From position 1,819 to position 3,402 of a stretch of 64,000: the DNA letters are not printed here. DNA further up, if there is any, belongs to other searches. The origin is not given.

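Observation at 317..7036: icd and acnA are translationally coupled to a 2-hydroxyacyl-CoA-dehydratase-like pair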

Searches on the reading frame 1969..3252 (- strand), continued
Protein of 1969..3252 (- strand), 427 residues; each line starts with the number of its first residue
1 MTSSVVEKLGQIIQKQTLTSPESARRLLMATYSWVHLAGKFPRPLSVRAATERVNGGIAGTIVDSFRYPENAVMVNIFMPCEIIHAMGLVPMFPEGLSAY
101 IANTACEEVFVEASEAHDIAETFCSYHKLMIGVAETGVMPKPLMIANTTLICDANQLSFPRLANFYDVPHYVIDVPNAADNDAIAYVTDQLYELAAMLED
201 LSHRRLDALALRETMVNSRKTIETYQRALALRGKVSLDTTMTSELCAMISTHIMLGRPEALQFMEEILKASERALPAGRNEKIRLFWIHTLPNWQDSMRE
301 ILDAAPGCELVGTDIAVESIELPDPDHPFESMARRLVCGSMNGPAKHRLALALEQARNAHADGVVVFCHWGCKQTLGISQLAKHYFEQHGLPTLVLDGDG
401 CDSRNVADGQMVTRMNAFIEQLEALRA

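Call 26: search_solved_structures(query=window:1969-3252:-, max_evalue=1, show_alignments=3)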
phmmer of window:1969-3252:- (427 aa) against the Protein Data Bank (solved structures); distinct sequences matched with E-value up to 1: 6.
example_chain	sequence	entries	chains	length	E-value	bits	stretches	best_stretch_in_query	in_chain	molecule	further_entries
8s02_A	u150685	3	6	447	4e-09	38.9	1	109-295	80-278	BzdO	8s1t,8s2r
3o3m_A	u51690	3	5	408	5.5e-08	35.2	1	78-424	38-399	alpha subunit 2-hydroxyisocaproyl-CoA dehydratase | alpha-subunit 2-hydroxyisocaproyl-CoA dehydratase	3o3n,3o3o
7yyl_C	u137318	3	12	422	0.0049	18.9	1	151-422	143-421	Dehydratase family protein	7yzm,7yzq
6eno_A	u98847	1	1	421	0.0074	18.3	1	151-421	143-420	Dehydratase family protein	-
3o3m_B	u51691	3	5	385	0.021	16.8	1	249-423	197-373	beta subunit 2-hydroxyacyl-CoA dehydratase | beta-subunit 2-hydroxyacyl-CoA dehydratase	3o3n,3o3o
9g87_A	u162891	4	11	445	0.07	15.1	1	355-424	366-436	3-methylbenzoyl-CoA reductase beta subunit MbdO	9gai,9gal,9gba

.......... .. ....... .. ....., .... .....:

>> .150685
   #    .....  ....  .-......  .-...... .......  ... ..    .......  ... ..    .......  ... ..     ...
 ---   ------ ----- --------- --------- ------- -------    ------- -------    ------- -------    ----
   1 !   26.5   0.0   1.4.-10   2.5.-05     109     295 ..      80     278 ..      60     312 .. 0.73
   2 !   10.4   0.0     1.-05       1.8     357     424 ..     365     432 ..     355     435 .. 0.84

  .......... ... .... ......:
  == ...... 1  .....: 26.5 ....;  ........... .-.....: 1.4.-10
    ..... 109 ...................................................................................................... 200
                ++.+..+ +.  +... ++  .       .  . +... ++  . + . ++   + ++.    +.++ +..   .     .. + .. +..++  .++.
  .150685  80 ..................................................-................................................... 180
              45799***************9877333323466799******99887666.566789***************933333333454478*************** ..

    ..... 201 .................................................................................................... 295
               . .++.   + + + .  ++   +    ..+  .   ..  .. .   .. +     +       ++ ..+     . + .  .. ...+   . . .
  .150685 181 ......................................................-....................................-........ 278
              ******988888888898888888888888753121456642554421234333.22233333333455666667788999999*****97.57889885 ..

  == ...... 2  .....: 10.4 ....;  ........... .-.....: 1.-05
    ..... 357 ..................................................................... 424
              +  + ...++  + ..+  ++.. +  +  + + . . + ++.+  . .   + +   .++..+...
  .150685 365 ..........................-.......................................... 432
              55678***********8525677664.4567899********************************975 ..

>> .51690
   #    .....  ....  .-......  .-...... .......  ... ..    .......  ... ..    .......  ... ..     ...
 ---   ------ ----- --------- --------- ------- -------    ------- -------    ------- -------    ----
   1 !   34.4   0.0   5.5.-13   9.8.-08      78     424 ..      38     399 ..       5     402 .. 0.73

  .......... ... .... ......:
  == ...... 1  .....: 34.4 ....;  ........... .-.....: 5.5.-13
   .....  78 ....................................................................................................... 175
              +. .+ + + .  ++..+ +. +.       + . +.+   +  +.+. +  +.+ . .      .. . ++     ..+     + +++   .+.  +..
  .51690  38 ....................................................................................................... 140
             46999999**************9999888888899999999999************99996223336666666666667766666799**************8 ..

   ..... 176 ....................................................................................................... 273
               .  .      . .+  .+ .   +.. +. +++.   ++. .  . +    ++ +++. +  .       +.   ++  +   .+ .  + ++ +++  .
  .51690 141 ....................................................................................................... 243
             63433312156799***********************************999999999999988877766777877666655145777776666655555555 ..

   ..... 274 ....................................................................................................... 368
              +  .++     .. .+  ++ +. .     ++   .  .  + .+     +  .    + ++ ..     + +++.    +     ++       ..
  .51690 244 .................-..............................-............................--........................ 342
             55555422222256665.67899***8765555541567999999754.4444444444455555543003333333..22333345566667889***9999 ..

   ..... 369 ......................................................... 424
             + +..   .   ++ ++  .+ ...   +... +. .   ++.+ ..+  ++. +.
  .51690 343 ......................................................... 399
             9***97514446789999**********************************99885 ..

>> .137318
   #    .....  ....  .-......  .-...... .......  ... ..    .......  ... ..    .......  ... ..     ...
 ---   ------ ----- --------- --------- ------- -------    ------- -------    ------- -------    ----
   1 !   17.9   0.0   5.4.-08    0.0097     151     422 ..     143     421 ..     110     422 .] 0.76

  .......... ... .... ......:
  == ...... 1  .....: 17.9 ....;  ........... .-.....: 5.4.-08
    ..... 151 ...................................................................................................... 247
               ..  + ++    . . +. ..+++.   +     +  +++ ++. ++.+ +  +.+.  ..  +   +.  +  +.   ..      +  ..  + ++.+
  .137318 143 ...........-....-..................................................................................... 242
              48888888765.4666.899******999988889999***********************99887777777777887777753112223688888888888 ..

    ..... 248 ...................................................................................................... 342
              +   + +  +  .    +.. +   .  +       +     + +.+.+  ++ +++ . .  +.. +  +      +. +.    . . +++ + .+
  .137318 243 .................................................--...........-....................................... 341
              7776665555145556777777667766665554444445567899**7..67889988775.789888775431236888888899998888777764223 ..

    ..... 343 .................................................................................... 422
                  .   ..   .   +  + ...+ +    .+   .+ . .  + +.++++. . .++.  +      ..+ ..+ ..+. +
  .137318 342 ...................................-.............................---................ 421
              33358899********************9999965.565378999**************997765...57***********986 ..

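Call 38: search_solved_structures(query=A1, max_evalue=10, show_alignments=5)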
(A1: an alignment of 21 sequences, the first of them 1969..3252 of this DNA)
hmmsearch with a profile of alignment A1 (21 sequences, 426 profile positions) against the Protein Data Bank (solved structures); distinct sequences matched with E-value up to 10: 13.
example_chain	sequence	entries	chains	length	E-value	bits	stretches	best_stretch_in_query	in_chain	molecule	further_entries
3o3m_A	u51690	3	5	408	1.7e-23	86.4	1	48-425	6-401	alpha subunit 2-hydroxyisocaproyl-CoA dehydratase | alpha-subunit 2-hydroxyisocaproyl-CoA dehydratase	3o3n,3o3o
8s02_A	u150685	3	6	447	2.5e-14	56.2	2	99-223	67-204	BzdO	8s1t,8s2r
9g87_A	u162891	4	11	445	6.7e-13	51.5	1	80-423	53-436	3-methylbenzoyl-CoA reductase beta subunit MbdO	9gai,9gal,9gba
7yyl_C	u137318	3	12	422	1.5e-12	50.4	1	118-421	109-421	Dehydratase family protein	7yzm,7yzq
6eno_A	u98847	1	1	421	2.3e-12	49.8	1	118-420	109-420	Dehydratase family protein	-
3o3m_B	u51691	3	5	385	2.1e-08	36.7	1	176-421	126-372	beta subunit 2-hydroxyacyl-CoA dehydratase | beta-subunit 2-hydroxyacyl-CoA dehydratase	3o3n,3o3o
8s02_B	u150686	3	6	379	0.0013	20.9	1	181-423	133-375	BzdN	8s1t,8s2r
9g87_B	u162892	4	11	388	0.0065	18.6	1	115-233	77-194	3-methylbenzoyl-CoA reductase gamma subunit MbdN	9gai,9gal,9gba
3a4l_A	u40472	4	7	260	0.025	16.7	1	140-233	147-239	L-seryl-tRNA(Sec) kinase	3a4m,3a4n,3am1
3adb_A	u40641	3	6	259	0.026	16.6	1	140-233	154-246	L-seryl-tRNA(Sec) kinase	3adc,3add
6nx2_A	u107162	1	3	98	1.2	11.2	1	180-235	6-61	Design construct AAA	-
7upv_A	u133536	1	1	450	2.1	10.4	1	328-371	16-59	Beta-amylase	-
7sq4_A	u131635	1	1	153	8.4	8.3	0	181-222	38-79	Designed trefoil knot protein, variant 2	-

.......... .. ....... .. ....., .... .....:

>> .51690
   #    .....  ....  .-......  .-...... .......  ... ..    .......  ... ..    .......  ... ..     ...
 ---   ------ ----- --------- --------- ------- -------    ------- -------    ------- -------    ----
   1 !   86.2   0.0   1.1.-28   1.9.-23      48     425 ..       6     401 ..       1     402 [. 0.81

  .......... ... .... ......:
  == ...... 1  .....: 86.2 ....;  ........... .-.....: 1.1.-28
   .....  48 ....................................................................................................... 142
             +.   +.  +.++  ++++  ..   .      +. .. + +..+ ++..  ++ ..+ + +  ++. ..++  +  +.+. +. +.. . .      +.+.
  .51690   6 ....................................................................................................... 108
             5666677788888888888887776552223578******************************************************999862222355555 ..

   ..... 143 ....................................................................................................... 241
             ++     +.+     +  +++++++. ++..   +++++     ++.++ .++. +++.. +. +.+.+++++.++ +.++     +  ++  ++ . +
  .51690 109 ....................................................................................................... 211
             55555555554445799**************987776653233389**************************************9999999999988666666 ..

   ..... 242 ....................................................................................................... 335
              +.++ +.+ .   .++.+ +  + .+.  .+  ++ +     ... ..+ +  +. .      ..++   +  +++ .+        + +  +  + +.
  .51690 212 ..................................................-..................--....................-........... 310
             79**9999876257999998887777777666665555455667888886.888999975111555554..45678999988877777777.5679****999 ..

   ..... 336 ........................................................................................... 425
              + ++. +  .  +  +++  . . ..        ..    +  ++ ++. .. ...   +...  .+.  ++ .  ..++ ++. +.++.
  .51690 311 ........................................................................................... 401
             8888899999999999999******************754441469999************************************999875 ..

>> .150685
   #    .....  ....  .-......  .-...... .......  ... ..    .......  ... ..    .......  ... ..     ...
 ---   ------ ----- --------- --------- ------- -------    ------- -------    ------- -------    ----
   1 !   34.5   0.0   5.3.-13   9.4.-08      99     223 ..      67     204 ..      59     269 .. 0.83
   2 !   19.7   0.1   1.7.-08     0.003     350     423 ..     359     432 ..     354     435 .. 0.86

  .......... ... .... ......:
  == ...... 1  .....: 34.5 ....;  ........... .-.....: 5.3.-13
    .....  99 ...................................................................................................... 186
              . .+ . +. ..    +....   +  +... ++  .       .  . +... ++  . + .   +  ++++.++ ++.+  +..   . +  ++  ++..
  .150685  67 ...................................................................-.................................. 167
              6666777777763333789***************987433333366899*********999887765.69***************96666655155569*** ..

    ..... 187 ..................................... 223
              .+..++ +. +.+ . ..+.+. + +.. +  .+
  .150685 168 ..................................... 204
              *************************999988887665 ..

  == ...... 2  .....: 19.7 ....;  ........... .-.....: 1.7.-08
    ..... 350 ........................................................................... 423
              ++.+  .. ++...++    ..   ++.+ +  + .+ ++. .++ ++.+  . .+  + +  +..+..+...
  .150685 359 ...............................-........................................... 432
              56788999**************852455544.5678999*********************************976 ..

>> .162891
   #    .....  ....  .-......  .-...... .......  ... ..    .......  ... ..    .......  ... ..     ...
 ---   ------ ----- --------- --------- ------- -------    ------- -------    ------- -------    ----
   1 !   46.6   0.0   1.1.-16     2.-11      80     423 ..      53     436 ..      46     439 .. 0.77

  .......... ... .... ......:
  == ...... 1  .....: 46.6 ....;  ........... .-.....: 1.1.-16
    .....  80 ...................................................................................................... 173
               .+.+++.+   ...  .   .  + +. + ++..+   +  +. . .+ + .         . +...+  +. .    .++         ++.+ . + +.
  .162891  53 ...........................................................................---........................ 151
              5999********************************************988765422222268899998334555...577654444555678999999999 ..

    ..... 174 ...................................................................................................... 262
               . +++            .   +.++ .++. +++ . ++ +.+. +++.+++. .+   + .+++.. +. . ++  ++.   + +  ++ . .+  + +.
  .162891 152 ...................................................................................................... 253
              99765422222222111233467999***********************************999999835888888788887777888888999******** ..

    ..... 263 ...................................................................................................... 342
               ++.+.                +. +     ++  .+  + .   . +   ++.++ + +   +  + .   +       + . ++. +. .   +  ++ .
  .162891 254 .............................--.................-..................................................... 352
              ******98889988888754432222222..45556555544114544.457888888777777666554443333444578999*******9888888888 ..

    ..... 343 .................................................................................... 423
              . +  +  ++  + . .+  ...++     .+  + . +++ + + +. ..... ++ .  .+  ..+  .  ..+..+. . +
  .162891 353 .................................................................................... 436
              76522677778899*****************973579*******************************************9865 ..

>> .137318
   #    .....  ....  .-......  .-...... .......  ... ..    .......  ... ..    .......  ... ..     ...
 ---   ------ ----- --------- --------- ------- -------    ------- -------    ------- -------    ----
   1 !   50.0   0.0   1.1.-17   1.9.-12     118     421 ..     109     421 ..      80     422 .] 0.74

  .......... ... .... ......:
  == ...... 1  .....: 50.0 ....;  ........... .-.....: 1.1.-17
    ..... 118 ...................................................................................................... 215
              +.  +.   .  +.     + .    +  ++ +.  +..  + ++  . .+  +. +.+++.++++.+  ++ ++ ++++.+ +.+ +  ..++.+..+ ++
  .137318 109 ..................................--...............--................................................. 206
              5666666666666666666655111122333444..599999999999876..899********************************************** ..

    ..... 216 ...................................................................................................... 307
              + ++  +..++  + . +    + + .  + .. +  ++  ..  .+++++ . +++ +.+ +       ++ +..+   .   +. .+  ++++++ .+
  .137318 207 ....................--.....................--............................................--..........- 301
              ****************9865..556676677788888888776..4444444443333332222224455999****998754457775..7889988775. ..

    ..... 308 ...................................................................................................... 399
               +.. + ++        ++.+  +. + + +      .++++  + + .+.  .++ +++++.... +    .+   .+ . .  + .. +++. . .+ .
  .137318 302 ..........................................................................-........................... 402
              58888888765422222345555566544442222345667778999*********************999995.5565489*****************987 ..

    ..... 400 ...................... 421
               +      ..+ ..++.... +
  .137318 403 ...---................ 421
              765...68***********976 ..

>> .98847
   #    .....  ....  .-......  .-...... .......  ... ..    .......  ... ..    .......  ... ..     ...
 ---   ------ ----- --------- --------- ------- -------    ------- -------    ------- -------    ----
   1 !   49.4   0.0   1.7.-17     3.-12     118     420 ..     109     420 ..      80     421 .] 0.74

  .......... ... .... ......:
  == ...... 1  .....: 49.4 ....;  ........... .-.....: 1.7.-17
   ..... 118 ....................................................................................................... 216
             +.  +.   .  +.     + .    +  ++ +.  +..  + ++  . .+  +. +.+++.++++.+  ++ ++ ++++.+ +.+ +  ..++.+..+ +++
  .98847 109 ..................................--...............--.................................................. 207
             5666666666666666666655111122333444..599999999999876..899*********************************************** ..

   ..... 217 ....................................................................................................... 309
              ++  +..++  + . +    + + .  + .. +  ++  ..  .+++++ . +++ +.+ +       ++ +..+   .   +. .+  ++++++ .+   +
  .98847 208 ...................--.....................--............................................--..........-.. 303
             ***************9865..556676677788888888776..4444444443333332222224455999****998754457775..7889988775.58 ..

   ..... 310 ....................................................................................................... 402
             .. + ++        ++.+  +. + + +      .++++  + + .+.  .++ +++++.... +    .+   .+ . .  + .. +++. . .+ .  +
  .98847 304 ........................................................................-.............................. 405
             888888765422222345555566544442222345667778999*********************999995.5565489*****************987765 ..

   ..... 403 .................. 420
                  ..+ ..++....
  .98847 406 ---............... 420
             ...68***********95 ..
